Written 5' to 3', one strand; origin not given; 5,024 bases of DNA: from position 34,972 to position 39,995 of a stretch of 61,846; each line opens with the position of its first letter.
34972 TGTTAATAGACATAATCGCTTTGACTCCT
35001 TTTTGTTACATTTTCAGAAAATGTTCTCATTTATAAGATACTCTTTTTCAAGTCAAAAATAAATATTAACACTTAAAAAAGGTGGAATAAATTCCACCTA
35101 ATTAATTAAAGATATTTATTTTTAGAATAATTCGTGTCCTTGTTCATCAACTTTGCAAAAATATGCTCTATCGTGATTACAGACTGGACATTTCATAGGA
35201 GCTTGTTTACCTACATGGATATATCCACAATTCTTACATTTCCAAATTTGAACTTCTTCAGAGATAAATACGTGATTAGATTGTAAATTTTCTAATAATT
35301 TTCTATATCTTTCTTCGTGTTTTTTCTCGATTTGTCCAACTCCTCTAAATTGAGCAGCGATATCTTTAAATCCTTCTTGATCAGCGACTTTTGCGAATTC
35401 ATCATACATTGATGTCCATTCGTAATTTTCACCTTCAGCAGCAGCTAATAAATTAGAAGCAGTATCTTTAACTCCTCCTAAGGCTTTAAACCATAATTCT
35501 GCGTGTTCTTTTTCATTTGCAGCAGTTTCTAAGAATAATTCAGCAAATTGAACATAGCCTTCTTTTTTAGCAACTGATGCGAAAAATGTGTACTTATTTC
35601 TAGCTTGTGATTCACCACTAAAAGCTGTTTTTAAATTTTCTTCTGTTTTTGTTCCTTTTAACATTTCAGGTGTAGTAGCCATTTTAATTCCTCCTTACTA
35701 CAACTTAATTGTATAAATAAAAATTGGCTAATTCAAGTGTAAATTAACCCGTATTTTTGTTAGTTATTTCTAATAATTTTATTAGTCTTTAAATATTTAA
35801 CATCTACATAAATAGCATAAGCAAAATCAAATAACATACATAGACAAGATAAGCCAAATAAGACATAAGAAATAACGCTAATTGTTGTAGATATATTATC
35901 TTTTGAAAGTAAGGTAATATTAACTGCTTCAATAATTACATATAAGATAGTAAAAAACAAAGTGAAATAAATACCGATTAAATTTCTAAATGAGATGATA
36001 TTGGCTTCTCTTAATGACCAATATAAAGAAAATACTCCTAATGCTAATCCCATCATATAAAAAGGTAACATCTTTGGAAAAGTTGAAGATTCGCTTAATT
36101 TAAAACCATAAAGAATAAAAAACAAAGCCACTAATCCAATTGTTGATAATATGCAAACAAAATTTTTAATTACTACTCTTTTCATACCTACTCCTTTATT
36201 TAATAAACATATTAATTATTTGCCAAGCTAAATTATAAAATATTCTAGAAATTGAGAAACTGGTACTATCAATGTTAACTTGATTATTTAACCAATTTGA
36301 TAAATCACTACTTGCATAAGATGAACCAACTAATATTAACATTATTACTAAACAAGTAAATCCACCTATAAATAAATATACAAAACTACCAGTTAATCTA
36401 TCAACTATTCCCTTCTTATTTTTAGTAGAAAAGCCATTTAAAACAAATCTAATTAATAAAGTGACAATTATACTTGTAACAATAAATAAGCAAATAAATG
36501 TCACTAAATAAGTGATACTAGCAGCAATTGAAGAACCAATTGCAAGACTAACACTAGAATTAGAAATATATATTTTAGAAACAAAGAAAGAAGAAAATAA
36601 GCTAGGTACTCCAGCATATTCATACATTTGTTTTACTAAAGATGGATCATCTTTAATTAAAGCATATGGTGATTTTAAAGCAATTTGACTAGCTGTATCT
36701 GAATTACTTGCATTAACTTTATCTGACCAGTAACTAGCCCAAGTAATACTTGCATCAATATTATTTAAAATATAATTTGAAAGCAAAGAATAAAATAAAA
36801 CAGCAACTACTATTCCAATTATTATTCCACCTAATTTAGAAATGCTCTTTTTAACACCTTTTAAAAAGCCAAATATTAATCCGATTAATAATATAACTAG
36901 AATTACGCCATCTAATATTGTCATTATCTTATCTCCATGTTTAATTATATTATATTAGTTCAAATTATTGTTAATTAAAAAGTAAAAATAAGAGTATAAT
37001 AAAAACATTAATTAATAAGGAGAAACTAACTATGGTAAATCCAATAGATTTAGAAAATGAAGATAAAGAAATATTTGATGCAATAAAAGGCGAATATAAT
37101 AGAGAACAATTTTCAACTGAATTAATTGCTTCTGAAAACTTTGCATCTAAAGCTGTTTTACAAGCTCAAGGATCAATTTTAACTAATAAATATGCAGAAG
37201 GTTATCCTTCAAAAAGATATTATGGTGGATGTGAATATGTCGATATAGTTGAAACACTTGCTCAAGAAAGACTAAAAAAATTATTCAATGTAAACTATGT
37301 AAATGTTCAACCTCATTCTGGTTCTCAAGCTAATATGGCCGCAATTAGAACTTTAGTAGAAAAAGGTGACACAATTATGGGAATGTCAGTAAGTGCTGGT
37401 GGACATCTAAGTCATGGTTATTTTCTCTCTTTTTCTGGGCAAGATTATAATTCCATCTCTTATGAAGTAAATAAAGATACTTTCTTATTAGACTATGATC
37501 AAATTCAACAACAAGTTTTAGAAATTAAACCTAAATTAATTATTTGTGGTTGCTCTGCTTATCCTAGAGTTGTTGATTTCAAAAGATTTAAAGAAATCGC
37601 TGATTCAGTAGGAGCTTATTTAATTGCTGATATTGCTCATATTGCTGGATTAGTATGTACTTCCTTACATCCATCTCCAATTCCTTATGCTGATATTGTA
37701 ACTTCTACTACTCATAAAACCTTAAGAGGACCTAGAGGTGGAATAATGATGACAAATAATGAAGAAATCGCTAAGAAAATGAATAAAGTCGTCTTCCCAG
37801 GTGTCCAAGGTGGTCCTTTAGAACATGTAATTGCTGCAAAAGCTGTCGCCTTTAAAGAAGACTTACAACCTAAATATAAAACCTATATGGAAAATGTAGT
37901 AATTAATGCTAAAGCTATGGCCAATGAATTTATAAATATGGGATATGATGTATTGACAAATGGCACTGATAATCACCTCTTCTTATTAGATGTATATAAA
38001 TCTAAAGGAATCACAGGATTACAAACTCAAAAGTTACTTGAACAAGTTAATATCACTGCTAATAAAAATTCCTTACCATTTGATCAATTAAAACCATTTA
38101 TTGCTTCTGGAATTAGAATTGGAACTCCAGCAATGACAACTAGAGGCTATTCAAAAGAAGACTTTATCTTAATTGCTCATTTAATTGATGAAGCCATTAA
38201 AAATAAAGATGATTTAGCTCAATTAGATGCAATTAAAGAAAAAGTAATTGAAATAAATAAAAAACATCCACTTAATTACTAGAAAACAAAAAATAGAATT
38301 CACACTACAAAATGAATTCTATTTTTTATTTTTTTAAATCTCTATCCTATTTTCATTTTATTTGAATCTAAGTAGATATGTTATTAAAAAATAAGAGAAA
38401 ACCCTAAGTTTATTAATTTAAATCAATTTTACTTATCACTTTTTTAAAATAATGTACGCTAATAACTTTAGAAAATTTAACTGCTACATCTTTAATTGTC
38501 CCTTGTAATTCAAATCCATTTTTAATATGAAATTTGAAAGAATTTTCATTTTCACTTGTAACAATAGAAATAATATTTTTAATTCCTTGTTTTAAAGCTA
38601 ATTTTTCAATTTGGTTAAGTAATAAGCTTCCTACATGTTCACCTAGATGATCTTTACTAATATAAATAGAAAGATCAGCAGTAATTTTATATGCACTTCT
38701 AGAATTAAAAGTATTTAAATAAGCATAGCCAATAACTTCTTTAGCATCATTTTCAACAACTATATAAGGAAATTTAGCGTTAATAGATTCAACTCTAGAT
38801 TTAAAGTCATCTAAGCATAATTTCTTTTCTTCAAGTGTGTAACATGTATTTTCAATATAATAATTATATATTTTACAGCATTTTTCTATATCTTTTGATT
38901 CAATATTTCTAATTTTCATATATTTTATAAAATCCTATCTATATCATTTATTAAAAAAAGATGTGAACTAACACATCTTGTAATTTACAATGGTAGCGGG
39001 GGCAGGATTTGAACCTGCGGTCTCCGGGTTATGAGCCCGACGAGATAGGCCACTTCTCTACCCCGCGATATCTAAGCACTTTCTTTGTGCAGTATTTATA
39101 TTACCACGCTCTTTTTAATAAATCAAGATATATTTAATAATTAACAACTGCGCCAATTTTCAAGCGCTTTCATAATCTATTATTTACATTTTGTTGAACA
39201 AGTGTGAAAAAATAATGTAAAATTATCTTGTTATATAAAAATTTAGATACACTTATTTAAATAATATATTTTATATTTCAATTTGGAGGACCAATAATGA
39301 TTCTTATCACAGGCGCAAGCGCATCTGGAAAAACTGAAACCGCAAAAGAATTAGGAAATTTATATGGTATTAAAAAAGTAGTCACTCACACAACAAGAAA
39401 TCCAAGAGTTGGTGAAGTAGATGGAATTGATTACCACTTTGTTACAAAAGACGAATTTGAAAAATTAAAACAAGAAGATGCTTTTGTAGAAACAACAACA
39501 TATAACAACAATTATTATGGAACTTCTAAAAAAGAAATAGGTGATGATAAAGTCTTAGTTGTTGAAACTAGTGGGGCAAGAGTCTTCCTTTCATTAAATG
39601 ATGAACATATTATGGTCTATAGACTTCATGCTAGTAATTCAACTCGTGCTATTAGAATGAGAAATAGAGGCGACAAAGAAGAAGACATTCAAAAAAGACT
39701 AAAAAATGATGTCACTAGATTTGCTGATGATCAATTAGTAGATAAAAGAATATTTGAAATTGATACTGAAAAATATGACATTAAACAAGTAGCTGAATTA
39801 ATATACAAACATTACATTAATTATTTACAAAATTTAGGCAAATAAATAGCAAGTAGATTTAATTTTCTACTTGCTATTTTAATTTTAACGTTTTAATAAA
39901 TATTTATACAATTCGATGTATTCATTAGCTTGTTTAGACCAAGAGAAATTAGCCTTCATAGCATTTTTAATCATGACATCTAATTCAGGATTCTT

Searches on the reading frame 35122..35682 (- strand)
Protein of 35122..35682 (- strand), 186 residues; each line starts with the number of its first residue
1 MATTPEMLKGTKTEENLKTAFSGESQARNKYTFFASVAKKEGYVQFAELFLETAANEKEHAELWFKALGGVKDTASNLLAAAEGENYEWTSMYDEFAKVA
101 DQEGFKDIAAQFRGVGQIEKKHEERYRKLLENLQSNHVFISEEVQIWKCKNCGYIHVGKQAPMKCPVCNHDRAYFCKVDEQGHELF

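Call 76: search_protein_families(library=pfam, proteins=[window:35122-35682:-], max_evalue=0.0001)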
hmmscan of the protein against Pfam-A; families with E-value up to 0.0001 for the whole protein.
window:35122-35682:- (186 aa): 5 families
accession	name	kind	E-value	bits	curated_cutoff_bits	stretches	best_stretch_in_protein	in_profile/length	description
PF02915.23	Rubrerythrin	-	4.7e-27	95.5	22.8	1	15-130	1-137/137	Rubrerythrin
PF21349.2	RUBY_RBDX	-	4.1e-14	52.2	26.5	1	147-175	1-29/30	Rubrerythrin, rubredoxin-like domain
PF00210.30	Ferritin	-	8.7e-06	26.2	24.5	0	15-134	2-140/142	Ferritin-like domain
PF23458.2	DUF7130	-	1.2e-05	25.6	35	1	122-180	29-88/89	Domain of unknown function (DUF7130)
PF09334.17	tRNA-synt_1g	-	1.6e-05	24.3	20.1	1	82-185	56-159/391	tRNA synthetases class I (M)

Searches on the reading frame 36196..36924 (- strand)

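Call 76: search_protein_families(library=pfam, proteins=[window:36196-36924:-], max_evalue=0.0001)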
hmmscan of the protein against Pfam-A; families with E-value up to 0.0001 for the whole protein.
window:36196-36924:- (242 aa): 1 family
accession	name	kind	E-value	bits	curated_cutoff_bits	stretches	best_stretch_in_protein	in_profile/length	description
PF02674.22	Colicin_V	-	4.9e-14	53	29.3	2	4-59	1-55/144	Colicin V production protein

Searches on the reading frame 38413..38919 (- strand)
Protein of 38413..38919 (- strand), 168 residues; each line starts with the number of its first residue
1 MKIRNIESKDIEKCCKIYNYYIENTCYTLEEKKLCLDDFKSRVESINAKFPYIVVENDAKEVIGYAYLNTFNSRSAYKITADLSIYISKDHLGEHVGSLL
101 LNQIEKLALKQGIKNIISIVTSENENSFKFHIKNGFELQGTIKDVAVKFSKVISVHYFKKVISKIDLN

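Call 76: search_protein_families(library=pfam, proteins=[window:38413-38919:-], max_evalue=0.0001)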
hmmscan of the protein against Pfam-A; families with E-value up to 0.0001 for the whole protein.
window:38413-38919:- (168 aa): 4 families
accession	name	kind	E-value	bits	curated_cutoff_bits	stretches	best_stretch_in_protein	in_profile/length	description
PF13420.13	Acetyltransf_4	-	7.8e-16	58.9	24.3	1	3-152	1-150/155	Acetyltransferase (GNAT) domain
PF00583.31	Acetyltransf_1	-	5.6e-12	46.4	20.7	1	22-136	7-116/116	Acetyltransferase (GNAT) family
PF13508.13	Acetyltransf_7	-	3.5e-08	34.1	27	1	52-137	5-83/84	Acetyltransferase (GNAT) domain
PF13302.13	Acetyltransf_3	-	2.7e-07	31.8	25.4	1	3-137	4-138/138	Acetyltransferase (GNAT) domain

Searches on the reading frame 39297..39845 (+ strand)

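Call 76: search_protein_families(library=pfam, proteins=[window:39297-39845:+], max_evalue=0.0001)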
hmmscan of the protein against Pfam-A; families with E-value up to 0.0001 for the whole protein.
window:39297-39845:+ (182 aa): 2 families
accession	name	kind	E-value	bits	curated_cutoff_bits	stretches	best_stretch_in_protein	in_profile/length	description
PF00625.27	Guanylate_kin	-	7.8e-21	75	25.2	1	2-145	5-157/182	Guanylate kinase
PF13238.12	AAA_18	-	4.7e-10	40.4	29.4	1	2-133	1-120/128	AAA domain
